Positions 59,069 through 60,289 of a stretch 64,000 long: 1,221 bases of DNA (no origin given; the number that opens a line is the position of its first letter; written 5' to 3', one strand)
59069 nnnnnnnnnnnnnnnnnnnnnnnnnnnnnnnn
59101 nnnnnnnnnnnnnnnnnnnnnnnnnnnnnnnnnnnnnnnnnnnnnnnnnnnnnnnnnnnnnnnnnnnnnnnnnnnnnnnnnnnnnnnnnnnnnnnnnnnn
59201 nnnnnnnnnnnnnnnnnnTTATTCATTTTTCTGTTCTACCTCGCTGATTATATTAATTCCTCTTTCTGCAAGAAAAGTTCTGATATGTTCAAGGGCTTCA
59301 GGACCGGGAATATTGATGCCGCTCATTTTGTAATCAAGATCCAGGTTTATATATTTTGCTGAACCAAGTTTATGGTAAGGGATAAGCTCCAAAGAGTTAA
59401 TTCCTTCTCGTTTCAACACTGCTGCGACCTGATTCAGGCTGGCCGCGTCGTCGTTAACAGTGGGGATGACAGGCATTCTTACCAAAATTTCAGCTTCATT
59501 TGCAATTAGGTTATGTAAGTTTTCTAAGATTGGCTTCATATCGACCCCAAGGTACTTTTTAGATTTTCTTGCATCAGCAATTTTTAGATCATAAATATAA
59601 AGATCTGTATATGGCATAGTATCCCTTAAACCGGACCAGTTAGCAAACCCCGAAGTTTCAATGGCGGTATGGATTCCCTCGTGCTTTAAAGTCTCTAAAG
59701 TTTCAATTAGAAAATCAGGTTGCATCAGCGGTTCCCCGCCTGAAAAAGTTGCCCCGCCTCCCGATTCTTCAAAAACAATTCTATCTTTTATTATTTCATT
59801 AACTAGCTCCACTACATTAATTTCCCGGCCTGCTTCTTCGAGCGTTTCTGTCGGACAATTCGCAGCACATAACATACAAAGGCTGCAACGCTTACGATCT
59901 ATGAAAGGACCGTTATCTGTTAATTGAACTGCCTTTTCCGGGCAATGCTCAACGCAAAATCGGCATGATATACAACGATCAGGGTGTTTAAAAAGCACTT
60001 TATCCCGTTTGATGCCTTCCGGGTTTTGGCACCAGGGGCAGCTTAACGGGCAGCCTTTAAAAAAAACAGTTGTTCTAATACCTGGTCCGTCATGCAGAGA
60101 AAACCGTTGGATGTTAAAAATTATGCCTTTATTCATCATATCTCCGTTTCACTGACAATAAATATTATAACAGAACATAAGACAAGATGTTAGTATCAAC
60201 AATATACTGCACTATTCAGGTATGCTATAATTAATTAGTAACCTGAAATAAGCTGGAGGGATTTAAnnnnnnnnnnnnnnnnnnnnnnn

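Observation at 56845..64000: Two divergently transcribed glycyl-radical enzyme/activase pairs next to a proline-racemase-family gene whose second catalytic Cys is Thr: a candidate anaerobic hydroxyproline locus.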

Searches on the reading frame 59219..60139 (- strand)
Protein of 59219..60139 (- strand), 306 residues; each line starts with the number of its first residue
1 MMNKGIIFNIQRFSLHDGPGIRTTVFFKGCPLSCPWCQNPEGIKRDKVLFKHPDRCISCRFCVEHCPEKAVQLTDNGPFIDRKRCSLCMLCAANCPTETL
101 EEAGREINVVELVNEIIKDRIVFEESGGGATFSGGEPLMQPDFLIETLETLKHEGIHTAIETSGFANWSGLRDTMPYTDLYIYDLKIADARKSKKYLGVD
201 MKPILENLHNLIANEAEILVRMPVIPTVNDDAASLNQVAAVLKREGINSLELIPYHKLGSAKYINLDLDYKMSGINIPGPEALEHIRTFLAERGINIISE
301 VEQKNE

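Call 6: search_protein_families(library=ncbifam, proteins=[window:59219-60139:-])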
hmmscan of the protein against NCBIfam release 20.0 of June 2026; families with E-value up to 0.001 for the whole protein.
window:59219-60139:- (306 aa): 59 families (the best 25 are shown)
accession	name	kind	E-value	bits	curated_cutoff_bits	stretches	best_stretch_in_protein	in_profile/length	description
NF043069.1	T4HPD_activ_SAM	equivalog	4.9e-102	341.3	425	1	5-297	2-295/299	trans-4-hydroxy-L-proline dehydratase activase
TIGR02494.1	PFLE_PFLC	subfamily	3.2e-99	331.9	174.35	1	7-292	1-291/293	glycyl-radical enzyme activating protein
NF048010.1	SfplDhtActHpsHDes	equivalog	8.2e-86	287.5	430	1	3-287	4-295/298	(2S)-3-sulfopropanediol dehydratase activating enzyme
NF048008.1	SfplDhtActHpfHKleb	equivalog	2.1e-82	276.9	500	1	6-297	1-303/308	(2S)-3-sulfopropanediol dehydratase activating enzyme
TIGR04395.1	cutC_activ_rSAM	equivalog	3.9e-81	272.7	360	1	3-296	3-303/309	choline TMA-lyase-activating enzyme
NF033719.1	ind_deCO2_activ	equivalog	1.6e-78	264.1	425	1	5-298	1-301/302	indoleacetate decarboxylase activase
NF033717.2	HPDL_rSAM_activ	equivalog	3.7e-76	256.3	420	1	3-297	2-303/311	4-hydroxyphenylacetate decarboxylase activase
TIGR04003.1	rSAM_BssD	equivalog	2.9e-75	253.4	496.45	1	6-297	2-303/314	[benzylsuccinate synthase]-activating enzyme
NF007483.0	PRK10076.1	equivalog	2.4e-70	237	326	2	84-297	75-288/292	[formate-C-acetyltransferase]-activating enzyme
TIGR02493.1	PFLA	equivalog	3.2e-55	187.1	231.75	2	88-292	29-234/235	pyruvate formate-lyase-activating protein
TIGR04041.1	activase_YjjW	hypoth_equivalog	3.2e-43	148.1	250.2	1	5-263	2-246/276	YjjW family glycine radical enzyme activase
NF008356.0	PRK11145.1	equivalog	3.6e-43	147.6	375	2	88-297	34-244/246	pyruvate formate lyase 1-activating protein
TIGR02495.1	NrdG2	equivalog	3.6e-16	59.1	131.15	2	88-246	30-184/193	anaerobic ribonucleoside-triphosphate reductase activating protein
TIGR02491.1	NrdG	equivalog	9.4e-10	38.6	126.1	1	8-44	3-39/154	anaerobic ribonucleoside-triphosphate reductase activating protein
NF038196.1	ferrodoxin_EFR1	subfamily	5.2e-09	36.5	75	1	46-101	176-230/242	EFR1 family ferrodoxin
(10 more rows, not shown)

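Call 7: search_protein_families(library=pfam, proteins=[window:59219-60139:-])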
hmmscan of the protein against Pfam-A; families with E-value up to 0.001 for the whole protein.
window:59219-60139:- (306 aa): 11 families
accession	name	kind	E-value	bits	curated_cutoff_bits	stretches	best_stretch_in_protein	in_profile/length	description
PF04055.27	Radical_SAM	-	1.4e-12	48.5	29.5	1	25-231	2-157/166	Radical SAM superfamily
PF13353.11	Fer4_12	-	2.2e-11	44.6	22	1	17-166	2-93/137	4Fe-4S single cluster domain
PF00037.32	Fer4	-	3e-11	43.1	21.1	2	52-71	4-23/24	4Fe-4S binding domain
PF12797.12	Fer4_2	-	1.9e-08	34.1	24.5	1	50-68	4-22/22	4Fe-4S binding domain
PF12837.12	Fer4_6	-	1e-07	32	25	0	53-70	6-23/24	4Fe-4S binding domain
PF13237.11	Fer4_10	-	1.1e-07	32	25.5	0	79-103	3-29/53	4Fe-4S dicluster domain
PF12838.12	Fer4_7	-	6.6e-07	30.1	27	1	55-98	1-51/52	4Fe-4S dicluster domain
PF13187.11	Fer4_9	-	3.9e-06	27.2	27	1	55-98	1-50/52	4Fe-4S dicluster domain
PF13459.11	Fer4_15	-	1.9e-05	25.7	22.4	0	80-121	3-43/66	4Fe-4S single cluster domain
PF14697.11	Fer4_21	-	7.9e-05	23.2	35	1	53-98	5-55/59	4Fe-4S dicluster domain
PF13484.11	Fer4_16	-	0.00032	21.8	30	0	55-74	1-20/66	4Fe-4S double cluster binding domain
